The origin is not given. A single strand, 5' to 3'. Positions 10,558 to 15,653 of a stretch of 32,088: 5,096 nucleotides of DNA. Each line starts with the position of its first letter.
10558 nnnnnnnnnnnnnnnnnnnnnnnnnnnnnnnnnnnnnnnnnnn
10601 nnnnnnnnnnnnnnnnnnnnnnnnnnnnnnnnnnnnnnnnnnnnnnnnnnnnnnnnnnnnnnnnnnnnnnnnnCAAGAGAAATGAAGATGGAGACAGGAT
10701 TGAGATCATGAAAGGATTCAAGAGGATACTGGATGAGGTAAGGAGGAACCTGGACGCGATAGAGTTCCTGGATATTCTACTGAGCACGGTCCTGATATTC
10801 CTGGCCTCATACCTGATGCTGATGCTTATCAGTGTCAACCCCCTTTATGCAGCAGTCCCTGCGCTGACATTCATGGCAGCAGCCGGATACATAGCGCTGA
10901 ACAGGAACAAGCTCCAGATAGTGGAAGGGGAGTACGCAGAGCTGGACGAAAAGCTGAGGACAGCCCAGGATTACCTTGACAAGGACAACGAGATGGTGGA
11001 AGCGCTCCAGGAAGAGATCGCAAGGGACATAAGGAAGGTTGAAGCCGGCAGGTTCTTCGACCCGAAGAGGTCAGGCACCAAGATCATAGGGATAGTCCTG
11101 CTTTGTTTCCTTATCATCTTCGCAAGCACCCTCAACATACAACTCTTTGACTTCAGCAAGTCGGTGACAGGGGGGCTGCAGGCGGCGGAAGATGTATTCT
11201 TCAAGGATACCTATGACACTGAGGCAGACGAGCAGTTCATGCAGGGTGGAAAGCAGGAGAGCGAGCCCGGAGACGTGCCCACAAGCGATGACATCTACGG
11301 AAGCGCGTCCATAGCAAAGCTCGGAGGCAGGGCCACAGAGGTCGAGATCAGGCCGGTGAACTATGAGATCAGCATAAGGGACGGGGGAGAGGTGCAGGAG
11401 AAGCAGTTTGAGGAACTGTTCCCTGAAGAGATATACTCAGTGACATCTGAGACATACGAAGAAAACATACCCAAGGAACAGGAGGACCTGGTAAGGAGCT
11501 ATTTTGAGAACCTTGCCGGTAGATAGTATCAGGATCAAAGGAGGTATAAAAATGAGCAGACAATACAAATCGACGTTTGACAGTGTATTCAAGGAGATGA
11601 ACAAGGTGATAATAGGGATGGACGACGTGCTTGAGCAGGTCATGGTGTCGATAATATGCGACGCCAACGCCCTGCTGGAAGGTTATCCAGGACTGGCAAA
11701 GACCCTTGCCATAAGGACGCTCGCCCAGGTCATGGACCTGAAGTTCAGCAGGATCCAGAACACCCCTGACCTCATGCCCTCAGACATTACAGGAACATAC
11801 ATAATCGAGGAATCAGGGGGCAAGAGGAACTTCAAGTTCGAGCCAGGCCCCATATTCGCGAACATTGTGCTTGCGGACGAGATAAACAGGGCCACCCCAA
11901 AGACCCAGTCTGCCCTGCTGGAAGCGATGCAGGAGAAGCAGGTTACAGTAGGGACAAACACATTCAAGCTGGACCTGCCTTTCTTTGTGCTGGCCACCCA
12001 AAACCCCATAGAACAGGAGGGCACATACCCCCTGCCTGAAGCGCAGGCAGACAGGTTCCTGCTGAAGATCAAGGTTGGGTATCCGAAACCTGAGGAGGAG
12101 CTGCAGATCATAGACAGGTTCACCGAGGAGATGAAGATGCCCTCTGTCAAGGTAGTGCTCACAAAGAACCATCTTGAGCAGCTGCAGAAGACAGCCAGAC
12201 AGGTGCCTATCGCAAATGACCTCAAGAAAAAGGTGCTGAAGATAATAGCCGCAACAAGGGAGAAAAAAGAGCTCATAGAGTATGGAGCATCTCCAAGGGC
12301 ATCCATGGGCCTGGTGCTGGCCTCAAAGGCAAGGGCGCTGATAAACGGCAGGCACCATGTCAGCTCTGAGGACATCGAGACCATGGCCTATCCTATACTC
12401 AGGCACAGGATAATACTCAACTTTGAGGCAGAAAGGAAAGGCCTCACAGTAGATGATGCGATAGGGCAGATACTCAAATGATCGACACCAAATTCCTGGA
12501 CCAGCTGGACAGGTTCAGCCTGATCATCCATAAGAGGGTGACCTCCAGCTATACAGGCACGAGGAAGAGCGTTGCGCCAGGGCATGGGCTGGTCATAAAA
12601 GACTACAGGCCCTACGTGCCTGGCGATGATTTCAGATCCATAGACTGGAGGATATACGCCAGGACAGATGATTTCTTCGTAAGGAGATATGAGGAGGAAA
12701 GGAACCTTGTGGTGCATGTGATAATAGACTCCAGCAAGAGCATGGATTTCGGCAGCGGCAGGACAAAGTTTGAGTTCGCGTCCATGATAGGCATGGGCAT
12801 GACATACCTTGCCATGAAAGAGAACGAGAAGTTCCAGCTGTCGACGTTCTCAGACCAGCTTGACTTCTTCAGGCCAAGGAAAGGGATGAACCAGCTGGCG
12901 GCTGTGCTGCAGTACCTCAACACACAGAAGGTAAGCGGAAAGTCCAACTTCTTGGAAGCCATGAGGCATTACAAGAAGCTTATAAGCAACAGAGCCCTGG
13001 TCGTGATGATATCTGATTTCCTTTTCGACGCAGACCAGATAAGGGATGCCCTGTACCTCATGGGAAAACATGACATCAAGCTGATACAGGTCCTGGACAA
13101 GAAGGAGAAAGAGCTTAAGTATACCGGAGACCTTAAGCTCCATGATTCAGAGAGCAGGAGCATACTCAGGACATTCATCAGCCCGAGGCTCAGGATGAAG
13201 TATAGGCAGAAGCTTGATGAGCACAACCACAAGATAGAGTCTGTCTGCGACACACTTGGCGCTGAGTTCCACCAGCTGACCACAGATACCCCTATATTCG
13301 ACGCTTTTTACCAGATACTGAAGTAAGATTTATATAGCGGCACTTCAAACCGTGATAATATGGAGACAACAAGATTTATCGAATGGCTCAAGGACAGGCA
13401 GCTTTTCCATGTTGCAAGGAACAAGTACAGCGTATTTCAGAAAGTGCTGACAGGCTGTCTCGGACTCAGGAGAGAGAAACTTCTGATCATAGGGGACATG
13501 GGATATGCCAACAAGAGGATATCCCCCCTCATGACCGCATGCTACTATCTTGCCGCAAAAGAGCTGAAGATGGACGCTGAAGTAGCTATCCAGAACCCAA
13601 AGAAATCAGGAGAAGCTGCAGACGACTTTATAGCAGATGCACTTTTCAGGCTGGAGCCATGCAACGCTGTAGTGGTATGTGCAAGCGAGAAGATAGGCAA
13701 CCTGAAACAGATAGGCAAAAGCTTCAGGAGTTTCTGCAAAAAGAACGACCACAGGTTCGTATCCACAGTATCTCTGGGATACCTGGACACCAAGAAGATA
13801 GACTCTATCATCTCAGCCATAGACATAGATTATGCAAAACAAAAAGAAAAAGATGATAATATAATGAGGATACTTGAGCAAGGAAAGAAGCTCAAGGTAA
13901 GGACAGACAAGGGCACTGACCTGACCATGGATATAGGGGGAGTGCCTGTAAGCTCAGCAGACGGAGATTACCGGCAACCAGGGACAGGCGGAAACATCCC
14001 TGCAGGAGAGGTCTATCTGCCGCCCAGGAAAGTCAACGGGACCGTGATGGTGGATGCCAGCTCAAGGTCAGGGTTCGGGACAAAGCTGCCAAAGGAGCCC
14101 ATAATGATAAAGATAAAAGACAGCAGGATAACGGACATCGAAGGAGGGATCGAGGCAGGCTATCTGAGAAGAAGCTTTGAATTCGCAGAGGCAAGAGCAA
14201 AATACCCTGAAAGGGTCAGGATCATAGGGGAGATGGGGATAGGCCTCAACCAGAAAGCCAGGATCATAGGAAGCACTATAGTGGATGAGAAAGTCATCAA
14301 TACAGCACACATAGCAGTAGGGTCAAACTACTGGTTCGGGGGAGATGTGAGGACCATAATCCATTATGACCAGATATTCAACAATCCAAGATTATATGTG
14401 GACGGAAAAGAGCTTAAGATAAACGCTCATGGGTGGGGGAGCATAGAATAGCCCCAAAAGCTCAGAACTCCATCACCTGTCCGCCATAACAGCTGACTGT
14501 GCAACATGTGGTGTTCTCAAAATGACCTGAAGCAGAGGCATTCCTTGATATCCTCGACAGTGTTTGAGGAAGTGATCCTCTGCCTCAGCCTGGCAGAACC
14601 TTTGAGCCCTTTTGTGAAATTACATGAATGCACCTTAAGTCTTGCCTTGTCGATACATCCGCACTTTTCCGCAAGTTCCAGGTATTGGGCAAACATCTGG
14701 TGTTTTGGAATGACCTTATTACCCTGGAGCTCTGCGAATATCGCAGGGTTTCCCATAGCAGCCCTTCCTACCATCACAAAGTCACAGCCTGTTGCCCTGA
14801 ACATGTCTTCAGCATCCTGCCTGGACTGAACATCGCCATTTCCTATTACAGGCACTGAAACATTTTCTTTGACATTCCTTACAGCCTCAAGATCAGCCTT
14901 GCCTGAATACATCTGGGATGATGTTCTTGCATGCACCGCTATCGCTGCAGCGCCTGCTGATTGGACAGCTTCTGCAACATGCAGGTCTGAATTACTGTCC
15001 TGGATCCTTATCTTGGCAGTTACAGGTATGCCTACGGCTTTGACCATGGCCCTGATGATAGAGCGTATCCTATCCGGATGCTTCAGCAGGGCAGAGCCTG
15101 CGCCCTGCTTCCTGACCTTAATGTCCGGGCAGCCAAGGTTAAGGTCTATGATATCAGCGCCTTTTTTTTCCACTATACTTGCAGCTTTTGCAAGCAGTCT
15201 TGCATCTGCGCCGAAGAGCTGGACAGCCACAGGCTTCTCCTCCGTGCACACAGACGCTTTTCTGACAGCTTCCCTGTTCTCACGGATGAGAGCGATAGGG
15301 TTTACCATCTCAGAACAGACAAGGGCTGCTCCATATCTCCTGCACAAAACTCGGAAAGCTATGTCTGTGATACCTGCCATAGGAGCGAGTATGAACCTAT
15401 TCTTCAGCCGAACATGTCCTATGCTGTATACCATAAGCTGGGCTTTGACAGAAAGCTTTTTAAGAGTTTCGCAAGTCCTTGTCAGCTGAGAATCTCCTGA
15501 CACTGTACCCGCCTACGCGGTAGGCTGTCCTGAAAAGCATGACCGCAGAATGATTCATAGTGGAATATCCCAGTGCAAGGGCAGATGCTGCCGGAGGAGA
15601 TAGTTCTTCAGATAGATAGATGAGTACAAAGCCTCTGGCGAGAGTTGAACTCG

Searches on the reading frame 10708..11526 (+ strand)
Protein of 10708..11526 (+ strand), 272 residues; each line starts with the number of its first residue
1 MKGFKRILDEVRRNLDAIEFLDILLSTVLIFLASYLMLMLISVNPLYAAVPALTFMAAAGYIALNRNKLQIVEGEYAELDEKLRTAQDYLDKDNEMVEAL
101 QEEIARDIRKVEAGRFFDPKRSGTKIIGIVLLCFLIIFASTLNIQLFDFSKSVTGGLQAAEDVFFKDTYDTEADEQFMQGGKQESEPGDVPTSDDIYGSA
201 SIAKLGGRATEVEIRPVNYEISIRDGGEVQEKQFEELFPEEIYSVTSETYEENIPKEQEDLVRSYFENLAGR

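Call 12: search_protein_families(library=pfam, proteins=[window:10708-11526:+])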
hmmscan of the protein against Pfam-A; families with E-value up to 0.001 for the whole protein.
window:10708-11526:+ (272 aa): 1 family
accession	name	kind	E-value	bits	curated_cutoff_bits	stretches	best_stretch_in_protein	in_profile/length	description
PF24334.1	DUF7502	-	5.4e-13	49.4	27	1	46-193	75-221/281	Family of unknown function (DUF7502)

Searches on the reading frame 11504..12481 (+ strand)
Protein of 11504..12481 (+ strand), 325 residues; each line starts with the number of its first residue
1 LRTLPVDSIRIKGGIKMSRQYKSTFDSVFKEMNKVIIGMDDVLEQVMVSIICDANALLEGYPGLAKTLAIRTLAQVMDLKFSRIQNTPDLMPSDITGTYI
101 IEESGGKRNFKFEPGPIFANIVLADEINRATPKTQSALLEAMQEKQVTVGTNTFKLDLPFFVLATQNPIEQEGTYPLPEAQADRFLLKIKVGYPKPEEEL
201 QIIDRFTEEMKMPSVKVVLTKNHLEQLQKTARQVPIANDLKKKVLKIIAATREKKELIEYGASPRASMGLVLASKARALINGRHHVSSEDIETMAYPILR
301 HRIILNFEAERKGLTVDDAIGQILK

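Call 12: search_protein_families(library=pfam, proteins=[window:11504-12481:+])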
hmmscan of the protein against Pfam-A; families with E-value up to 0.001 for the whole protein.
window:11504-12481:+ (325 aa): 6 families
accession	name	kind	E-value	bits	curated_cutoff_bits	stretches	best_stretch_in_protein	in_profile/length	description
PF07726.17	AAA_3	-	4e-62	208.4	27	1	56-187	2-131/131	ATPase family associated with various cellular activities (AAA)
PF17863.7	AAA_lid_2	-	8e-19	67.6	22.7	1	255-320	6-71/74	AAA lid domain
PF20030.5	bpMoxR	-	6.7e-14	51.9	27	1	26-227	4-203/205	MoxR domain in the MoxR-vWA-beta-propeller ternary systems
PF07728.20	AAA_5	-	2.5e-13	50.6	22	1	56-185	2-139/139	AAA domain (dynein-related subfamily)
PF00004.35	AAA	-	7.3e-06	26.9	21.2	1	57-167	2-110/131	ATPase family associated with various cellular activities (AAA)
PF00493.29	MCM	-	0.0001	21.9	23.3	1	47-169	51-174/224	MCM P-loop domain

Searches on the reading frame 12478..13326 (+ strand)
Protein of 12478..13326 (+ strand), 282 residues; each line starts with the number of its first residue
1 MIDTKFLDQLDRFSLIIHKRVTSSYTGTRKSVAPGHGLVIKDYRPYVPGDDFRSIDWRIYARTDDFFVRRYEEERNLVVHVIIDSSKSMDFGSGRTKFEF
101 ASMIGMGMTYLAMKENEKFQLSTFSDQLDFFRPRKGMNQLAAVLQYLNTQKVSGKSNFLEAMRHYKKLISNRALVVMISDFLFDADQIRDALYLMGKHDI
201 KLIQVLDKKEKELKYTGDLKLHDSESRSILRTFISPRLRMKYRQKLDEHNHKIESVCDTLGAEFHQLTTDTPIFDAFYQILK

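Call 12: search_protein_families(library=pfam, proteins=[window:12478-13326:+])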
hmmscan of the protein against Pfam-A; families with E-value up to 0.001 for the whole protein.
window:12478-13326:+ (282 aa): 2 families
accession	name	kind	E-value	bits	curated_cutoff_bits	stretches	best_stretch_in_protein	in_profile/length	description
PF01882.25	DUF58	-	6.4e-45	153.4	23.4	1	42-251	1-215/216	Protein of unknown function DUF58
PF13519.12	VWA_2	-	5.9e-07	30.5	27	1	81-181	3-106/107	von Willebrand factor type A domain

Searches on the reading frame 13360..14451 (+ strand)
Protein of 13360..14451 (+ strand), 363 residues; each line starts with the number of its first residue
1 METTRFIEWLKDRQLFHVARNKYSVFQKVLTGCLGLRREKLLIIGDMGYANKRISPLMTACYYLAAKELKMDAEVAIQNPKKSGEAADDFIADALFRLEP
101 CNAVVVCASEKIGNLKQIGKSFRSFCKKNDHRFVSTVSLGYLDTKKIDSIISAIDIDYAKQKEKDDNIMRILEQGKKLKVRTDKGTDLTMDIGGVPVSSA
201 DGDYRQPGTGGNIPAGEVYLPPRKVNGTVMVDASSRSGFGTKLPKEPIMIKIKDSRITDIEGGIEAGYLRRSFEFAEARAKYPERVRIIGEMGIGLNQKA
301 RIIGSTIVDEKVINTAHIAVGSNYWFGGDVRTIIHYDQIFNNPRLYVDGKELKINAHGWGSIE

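Call 13: search_protein_families(library=pfam, proteins=[window:13360-14451:+])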
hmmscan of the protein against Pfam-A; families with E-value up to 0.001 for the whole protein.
window:13360-14451:+ (363 aa): 1 family
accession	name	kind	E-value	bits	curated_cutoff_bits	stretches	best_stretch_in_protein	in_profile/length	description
PF02073.20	Peptidase_M29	-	1.3e-05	24.7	27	1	160-325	187-351/406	Thermophilic metalloprotease (M29)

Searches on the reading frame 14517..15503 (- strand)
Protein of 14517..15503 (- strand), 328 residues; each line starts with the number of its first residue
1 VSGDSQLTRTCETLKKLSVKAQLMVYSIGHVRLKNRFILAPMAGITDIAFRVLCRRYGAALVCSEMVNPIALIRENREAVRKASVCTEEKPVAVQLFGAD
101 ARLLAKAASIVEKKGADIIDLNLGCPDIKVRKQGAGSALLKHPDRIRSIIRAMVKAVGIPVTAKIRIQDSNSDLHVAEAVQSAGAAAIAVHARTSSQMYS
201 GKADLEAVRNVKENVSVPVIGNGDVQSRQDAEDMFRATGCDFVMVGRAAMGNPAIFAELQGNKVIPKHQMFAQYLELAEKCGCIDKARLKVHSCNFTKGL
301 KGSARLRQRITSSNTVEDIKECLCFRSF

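Call 13: search_protein_families(library=pfam, proteins=[window:14517-15503:-])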
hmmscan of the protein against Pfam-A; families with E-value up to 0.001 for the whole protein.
window:14517-15503:- (328 aa): 5 families
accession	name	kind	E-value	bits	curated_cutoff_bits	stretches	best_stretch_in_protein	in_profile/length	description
PF01207.24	Dus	-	1.1e-80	271.5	20.4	1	38-287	1-251/311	Dihydrouridine synthase (Dus)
PF01180.27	DHO_dh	-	2.3e-07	30.8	27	0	205-259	227-283/291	Dihydroorotate dehydrogenase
PF13378.12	MR_MLE_C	-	3.6e-06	27.3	29.4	1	106-246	5-126/219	Enolase C-terminal domain-like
PF00977.27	His_biosynth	-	2.3e-05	24.4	23.6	1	168-259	26-115/228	Histidine biosynthesis protein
PF00724.26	Oxidored_FMN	-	3.3e-05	23.7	27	0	190-260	263-336/342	NADH:flavin oxidoreductase / NADH oxidase family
